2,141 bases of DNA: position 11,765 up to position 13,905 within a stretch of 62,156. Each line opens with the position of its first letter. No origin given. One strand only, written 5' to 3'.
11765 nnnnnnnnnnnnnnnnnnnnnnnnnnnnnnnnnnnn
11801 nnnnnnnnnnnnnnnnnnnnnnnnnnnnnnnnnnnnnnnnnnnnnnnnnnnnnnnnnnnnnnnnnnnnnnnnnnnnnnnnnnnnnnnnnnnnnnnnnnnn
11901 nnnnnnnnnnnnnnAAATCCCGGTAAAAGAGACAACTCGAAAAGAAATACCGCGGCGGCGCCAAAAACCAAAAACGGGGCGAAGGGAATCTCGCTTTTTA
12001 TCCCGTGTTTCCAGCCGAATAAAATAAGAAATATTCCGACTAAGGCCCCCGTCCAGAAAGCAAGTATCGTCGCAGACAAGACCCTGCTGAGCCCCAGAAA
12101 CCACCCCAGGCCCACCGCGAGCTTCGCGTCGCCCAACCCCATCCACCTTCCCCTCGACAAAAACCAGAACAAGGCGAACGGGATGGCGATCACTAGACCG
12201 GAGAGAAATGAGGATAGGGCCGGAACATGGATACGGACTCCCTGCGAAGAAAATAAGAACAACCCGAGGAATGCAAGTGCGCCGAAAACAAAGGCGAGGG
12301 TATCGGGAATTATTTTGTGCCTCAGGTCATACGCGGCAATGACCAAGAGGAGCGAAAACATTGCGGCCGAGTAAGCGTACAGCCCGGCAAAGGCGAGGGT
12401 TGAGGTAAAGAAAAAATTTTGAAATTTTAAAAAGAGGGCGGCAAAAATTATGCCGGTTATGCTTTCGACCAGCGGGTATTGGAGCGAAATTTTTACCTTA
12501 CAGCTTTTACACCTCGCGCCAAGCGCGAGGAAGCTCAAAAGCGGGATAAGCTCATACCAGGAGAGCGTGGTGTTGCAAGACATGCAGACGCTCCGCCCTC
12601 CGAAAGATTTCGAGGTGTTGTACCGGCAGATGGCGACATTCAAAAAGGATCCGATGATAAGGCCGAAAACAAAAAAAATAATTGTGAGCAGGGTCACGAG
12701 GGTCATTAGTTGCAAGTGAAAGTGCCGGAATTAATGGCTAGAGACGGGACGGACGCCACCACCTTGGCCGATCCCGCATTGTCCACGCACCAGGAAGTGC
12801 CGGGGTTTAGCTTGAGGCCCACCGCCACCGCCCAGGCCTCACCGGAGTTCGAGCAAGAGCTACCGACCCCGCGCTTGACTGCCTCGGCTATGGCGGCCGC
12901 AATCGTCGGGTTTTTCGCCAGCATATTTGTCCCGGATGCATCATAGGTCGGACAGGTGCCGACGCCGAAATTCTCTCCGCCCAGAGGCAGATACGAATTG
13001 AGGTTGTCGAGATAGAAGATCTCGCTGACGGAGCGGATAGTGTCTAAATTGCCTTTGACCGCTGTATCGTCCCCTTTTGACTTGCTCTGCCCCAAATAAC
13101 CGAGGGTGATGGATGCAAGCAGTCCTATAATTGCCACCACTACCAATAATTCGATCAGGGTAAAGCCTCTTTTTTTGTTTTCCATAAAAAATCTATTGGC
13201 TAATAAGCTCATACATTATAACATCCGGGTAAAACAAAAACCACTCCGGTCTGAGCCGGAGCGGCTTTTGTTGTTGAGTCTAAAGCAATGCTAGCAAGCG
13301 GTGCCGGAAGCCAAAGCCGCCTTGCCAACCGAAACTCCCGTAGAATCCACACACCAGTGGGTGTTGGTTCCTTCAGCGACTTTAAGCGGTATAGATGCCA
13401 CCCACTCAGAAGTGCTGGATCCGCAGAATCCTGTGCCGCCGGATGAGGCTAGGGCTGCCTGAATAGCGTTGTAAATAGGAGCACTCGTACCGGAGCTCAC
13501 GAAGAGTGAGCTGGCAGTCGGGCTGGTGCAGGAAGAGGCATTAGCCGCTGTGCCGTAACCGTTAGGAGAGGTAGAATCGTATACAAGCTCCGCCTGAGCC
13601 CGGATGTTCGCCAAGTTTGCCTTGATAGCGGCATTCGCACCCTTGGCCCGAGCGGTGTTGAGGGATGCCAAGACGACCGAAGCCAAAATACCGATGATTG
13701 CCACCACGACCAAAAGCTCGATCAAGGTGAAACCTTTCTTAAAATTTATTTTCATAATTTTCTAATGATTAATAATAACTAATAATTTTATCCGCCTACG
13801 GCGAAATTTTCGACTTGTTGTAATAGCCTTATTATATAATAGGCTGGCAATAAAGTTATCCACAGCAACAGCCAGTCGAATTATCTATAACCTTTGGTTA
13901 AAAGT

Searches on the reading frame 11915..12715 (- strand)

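Call 67: search_protein_families(library=pfam, proteins=[window:11915-12715:-], max_evalue=0.00001)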
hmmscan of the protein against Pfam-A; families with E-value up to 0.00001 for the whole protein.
window:11915-12715:- (267 aa): 2 families
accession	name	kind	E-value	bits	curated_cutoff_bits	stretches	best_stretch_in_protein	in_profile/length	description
PF06750.18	A24_N_bact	-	4.4e-28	97.6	23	1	16-98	1-84/84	Bacterial Peptidase A24 N-terminal domain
PF01478.23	Peptidase_A24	-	2e-12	47.9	26.5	1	118-228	2-104/104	Type IV leader peptidase family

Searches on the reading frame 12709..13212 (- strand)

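Call 67: search_protein_families(library=pfam, proteins=[window:12709-13212:-], max_evalue=0.00001)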
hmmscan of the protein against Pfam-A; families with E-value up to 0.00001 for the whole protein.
window:12709-13212:- (168 aa): 1 family
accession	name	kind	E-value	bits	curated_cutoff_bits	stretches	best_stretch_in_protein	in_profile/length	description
PF07963.17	N_methyl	-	1.6e-09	37.3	21.2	1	12-36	2-26/27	Prokaryotic N-terminal methylation motif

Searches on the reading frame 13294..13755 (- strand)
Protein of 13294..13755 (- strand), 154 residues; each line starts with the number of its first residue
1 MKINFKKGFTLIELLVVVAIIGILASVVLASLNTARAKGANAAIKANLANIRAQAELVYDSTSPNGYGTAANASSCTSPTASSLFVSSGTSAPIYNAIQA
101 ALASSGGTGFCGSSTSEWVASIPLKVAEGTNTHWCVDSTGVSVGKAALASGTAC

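Call 67: search_protein_families(library=pfam, proteins=[window:13294-13755:-], max_evalue=0.00001)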
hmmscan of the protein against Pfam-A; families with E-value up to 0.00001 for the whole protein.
window:13294-13755:- (154 aa): 1 family
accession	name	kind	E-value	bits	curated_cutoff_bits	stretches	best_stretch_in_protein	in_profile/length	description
PF07963.17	N_methyl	-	7.4e-09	35.3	21.2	1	6-29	4-27/27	Prokaryotic N-terminal methylation motif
